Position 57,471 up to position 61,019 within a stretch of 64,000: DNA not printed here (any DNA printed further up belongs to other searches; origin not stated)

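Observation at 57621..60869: Orphan 1082-aa CbbO/NorD-like VWA protein with an ~800-aa uncharacterised N-terminal region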

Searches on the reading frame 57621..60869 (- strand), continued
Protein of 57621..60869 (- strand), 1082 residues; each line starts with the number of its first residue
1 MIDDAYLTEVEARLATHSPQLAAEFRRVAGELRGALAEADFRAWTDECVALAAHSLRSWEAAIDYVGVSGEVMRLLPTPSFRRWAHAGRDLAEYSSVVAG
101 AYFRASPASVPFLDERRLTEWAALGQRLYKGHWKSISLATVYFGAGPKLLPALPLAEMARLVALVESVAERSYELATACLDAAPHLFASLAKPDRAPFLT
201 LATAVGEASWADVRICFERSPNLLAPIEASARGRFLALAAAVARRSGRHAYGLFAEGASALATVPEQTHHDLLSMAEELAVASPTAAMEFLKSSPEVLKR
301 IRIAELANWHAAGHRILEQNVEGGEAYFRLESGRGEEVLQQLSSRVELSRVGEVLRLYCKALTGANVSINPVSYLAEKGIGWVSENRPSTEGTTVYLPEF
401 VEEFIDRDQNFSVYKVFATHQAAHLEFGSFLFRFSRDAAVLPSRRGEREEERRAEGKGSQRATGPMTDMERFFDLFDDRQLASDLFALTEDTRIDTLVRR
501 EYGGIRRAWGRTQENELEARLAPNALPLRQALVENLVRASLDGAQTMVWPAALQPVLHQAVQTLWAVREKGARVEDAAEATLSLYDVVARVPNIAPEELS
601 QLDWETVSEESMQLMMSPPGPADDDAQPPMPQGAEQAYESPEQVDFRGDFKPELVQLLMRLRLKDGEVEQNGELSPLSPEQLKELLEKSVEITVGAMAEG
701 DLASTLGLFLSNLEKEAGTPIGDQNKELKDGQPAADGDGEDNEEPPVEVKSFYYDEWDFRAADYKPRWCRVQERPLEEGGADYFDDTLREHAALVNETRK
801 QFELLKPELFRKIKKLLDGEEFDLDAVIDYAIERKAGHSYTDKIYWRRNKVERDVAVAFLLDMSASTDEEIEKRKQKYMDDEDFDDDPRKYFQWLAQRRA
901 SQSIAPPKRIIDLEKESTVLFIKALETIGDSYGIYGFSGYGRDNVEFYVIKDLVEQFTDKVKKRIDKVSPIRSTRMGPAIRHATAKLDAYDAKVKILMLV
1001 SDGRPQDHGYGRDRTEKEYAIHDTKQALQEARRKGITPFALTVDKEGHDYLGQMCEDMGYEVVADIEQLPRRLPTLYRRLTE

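Call 45: list_cluster_members(proteins=[P0001, P0183, P0005, P0014, P0034, P0028, P0025, P0044, P0094, P0117])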
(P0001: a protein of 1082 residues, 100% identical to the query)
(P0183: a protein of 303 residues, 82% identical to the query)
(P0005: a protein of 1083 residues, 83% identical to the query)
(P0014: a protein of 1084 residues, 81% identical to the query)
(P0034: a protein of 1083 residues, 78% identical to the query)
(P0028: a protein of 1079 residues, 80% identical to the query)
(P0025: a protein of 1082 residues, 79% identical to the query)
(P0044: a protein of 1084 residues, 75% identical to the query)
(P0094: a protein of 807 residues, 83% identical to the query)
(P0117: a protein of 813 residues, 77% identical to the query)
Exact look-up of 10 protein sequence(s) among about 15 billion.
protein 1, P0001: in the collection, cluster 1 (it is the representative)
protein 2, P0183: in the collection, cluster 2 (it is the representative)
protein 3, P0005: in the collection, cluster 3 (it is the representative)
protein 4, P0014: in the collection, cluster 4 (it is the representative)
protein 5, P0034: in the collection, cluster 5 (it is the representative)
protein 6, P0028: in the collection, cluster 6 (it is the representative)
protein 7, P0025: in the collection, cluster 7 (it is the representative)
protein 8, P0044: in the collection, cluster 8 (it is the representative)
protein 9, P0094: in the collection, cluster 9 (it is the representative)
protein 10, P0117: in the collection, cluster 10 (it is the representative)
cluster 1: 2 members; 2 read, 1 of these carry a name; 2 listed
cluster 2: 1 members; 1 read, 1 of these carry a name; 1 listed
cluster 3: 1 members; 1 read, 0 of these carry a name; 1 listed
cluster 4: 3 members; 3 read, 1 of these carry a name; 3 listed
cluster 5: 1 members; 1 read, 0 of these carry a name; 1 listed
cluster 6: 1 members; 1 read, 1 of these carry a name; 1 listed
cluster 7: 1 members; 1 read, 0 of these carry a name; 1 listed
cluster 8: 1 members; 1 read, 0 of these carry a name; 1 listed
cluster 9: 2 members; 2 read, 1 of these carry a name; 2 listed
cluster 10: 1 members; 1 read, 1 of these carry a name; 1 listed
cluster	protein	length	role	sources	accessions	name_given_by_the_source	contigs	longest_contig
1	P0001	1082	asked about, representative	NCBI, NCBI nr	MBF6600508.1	MAG: VWA domain-containing protein [Dehalococcoidia bacterium] | VWA domain-containing protein [Dehalococcoidia bacterium]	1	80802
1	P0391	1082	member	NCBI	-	-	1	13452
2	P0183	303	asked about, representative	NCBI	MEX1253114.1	MAG: CbbQ/NirQ/NorQ/GpvN family protein [Dehalococcoidia bacterium]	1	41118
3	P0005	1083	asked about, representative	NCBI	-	-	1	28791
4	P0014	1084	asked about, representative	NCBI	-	-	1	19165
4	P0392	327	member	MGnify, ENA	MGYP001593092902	FL=1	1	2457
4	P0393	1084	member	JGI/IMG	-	-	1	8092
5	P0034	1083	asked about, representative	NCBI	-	-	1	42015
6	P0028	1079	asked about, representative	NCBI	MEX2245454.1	MAG: VWA domain-containing protein [Dehalococcoidia bacterium]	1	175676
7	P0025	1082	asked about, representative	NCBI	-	-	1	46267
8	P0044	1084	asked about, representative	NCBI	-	-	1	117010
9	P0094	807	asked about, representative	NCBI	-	-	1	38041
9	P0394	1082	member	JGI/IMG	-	hypothetical protein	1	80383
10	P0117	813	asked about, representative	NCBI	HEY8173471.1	MAG TPA: hypothetical protein VIH21_10340, partial [Dehalococcoidia bacterium]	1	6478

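Call 46: predict_structure(alignment_id=A1)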
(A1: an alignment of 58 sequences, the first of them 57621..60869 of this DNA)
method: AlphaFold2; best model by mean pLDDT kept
length: 1082 residues; sequences in the alignment: 58
mean_pLDDT: 71.0   pTM: 0.49
mean pLDDT of the five models: 71.0, 67.6, 66.2, 63.7, 63.7
residues with pLDDT >= 90: 329; 70-90: 305; 50-70: 166; < 50: 282
segments of 3 or more residues with pLDDT < 50: 621-625, 651-751, 755-767, 771-774, 776-780, 797-883, 905-913, 941-947, 949-955, 966-973, 1059-1082
pLDDT, mean of each block of 10 residues (from residue 1): 79 91 91 83 89 87 93 88 92 92 95 90 94 93 95 93 95 93 94 93 92 92 93 94 87 93 92 94 90 89 88 91 88 79 84 83 79 67 66 81 84 90 85 86 89 74 61 85 89 91 85 89 92 94 90 90 91 92 93 90 85 70 60 87 75 45 37 37 41 32 32 32 29 28 38 46 44 46 60 52 40 34 42 42 33 38 36 42 52 60 44 53 54 56 47 48 48 59 72 65 53 58 73 72 55 54 42 46 42
secondary structure, 60 per line:
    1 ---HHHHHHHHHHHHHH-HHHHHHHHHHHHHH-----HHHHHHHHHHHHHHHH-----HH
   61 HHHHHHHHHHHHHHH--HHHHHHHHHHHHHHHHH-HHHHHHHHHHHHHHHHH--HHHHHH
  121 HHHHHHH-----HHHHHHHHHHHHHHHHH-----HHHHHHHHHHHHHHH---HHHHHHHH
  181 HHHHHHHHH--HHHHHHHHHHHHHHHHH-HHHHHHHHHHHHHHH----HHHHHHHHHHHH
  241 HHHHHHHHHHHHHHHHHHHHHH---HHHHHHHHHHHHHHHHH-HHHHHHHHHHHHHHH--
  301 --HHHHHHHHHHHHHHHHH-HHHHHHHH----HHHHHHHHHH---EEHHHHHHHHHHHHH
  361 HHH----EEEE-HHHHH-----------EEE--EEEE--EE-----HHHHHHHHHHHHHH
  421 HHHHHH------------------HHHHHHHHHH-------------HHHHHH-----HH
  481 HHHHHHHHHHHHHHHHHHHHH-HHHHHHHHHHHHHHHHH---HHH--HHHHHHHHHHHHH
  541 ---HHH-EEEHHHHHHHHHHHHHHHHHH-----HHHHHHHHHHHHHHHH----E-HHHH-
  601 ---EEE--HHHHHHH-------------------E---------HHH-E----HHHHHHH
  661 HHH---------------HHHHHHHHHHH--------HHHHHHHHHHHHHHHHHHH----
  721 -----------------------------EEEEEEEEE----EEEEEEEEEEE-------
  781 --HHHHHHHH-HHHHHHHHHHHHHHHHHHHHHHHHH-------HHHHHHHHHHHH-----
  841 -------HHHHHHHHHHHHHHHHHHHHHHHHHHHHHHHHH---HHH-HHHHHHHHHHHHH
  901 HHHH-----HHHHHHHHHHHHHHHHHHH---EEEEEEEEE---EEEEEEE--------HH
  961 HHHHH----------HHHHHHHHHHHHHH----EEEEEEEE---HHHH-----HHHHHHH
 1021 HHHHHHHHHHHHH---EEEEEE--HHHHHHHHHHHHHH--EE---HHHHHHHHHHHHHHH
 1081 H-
elements in order (helices of 4 or more, strands of 3 or more residues): H4-17 H19-32 H38-53 H59-75 H78-94 H96-112 H115-127 H133-149 H155-169 H173-189 H192-208 H210-224 H229-262 H266-282 H284-298 H303-319 H321-328 H333-342 H348-363 E368-371 H373-377 E389-391 E394-397 H407-426 H445-454 H468-473 H479-501 H503-519 H528-540 E548-550 H551-568 H574-589 H596-599 E604-606 H609-615 H654-663 H679-689 H698-716 E750-758 E763-773 H783-790 H792-816 H824-835 H848-880 H888-904 H910-928 E932-940 E944-950 H959-965 H976-989 E994-1001 H1005-1008 H1014-1033 E1037-1042 H1045-1058 H1066-1081

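Call 48: list_cluster_members(proteins=[P0151, P0162, P0207, P0211, P0239, P0137, P0199, P0130, P0146, P0181])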
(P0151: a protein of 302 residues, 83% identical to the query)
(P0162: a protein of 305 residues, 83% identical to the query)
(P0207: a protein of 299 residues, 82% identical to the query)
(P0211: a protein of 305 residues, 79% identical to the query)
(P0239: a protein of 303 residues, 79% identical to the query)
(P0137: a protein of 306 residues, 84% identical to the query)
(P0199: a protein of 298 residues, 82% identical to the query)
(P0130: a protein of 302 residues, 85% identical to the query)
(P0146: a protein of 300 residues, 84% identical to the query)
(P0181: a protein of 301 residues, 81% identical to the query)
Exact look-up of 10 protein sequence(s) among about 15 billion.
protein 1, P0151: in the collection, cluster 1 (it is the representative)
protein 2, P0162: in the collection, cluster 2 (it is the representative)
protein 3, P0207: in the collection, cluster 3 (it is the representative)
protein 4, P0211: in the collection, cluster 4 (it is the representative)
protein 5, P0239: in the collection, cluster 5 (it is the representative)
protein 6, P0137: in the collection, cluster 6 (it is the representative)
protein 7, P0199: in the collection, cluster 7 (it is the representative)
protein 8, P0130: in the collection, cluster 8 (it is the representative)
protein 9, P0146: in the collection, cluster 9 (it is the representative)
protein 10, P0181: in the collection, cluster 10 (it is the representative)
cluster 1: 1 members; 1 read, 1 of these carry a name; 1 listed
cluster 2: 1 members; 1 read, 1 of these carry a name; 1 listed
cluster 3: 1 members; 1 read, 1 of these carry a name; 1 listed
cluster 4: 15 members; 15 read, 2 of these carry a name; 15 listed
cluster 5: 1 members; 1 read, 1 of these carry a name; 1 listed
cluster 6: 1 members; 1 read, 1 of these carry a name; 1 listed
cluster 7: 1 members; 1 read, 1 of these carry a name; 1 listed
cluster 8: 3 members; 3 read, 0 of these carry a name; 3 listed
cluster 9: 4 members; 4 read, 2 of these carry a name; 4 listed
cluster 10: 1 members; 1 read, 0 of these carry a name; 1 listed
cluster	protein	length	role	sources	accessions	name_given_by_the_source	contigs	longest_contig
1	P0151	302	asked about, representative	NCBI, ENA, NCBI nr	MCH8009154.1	MAG: CbbQ/NirQ/NorQ/GpvN family protein [Chloroflexi bacterium] | CbbQ/NirQ/NorQ/GpvN family protein [Chloroflexota bacterium]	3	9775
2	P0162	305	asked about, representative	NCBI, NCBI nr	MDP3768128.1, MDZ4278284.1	MAG: CbbQ/NirQ/NorQ/GpvN family protein [Dehalococcoidia bacterium] | CbbQ/NirQ/NorQ/GpvN family protein [Dehalococcoidia bacterium]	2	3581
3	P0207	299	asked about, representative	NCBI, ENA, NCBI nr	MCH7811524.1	MAG: CbbQ/NirQ/NorQ/GpvN family protein [Chloroflexi bacterium] | CbbQ/NirQ/NorQ/GpvN family protein [Chloroflexota bacterium]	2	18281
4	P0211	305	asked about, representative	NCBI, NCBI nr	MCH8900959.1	MAG: CbbQ/NirQ/NorQ/GpvN family protein [Chloroflexi bacterium] | CbbQ/NirQ/NorQ/GpvN family protein [Chloroflexota bacterium]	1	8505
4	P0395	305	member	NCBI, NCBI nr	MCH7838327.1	MAG: CbbQ/NirQ/NorQ/GpvN family protein [Chloroflexi bacterium] | CbbQ/NirQ/NorQ/GpvN family protein [Chloroflexota bacterium]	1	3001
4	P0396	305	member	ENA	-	-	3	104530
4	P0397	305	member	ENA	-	-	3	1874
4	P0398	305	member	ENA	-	-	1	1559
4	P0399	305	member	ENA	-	-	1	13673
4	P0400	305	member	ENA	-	-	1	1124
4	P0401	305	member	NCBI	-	-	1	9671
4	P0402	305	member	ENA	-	-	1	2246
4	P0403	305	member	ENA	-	-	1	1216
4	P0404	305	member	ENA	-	-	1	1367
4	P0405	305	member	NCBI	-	-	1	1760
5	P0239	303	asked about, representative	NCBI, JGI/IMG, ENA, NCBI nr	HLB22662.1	MAG TPA: CbbQ/NirQ/NorQ/GpvN family protein [Dehalococcoidia bacterium] | CbbQ/NirQ/NorQ/GpvN family protein [Dehalococcoidia bacterium]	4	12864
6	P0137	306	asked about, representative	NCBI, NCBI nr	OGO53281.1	MAG: AAA family ATPase [Chloroflexi bacterium RBG_16_68_14]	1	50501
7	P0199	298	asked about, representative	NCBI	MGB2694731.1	MAG: CbbQ/NirQ/NorQ/GpvN family protein [Dehalococcoidia bacterium]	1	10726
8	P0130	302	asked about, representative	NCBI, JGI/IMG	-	-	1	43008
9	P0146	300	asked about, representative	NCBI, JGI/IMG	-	nitric oxide reductase NorQ protein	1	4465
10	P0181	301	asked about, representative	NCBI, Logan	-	-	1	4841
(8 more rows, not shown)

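Call 50: fold_search(model_id=the predicted structure, library=pdb)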
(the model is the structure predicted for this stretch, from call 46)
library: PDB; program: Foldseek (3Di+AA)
matches with E <= 10: 165; with E <= 0.001: 6
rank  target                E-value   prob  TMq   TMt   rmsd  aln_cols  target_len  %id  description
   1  9qh6_G                4.3e-06  1.00  0.14  0.46   4.7       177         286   29  NorQ in complex with NorD VWA domain from Paracoccus denitrificans (released 2026-03-25)
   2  9qhe_G                1.4e-05  1.00  0.13  0.49   4.5       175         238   31  NorQD complex state 2 from Jhaorihella thermophila (released 2026-03-25)
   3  9qh8_G                1.7e-05  1.00  0.14  0.50   5.8       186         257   28  reduced NorQ-NorD VWA domain complex from Paracoccus denitrificans (released 2026-03-25)
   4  9qhg_G                1.8e-05  1.00  0.13  0.50   4.4       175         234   31  NorQD complex state 4 from Jhaorihella thermophila (released 2026-03-25)
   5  9qhd_G                6.1e-05  1.00  0.13  0.46   4.4       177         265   31  NorQD complex state 1 from Jhaorihella thermophila (released 2026-03-25)
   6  9qhf_G                2.8e-04  1.00  0.12  0.50   4.4       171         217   29  NorQD complex state 3 from Jhaorihella thermophila (released 2026-03-25)
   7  8ql1_C                2.3e-02  1.00  0.12  0.46   4.4       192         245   17  Crystal structure of the human MDN1-MIDAS/NLE1-UBL complex (released 2025-04-09)
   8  7b7p_A                3.1e-02  1.00  0.14  0.32   5.7       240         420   15  PilB minor pilin from Streptococcus sanguinis (released 2021-04-28)
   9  8ugc_A                6.4e-02  0.30  0.08  0.16  18.5       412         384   15  FD15: Flat repeat helix-turn-helix-turn protein (released 2023-12-27)
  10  7upp_B                2.4e-01  0.75  0.12  0.32  17.2       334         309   14  Crystal structure of designed heterotrimeric assembly DHT03_2arm_A21/B21/C long (released 2022-12-14)
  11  8hmh_B                4.8e-01  0.97  0.12  0.38   5.3       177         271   15  The closed state of RGLG2-VWA (released 2023-12-27)
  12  6skf_An               5.2e-01  0.72  0.07  0.39   7.7       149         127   11  Cryo-EM Structure of T. kodakarensis 70S ribosome (released 2020-07-29)
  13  1oak_A                5.5e-01  0.91  0.10  0.40   6.0       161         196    8  CRYSTAL STRUCTURE OF THE VON WILLEBRAND FACTOR (VWF) A1 DOMAIN IN COMPLEX WITH THE FUNCTION BLOCKING NMC-4 FAB (released 1998-10-21)
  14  9p6s_B                5.7e-01  0.85  0.09  0.20   8.2       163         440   12  Cryo-EM structure of human integrin alpha5beta1 in complex with fibronectin (FN 7-10) (released 2026-03-25)
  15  7udm_A                6.2e-01  0.06  0.04  0.11  27.2       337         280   12  Crystal structure of designed helical repeat protein RPB_PLP1_R6 in alternative conformation 1 (with peptide) (released 2023-03-22)
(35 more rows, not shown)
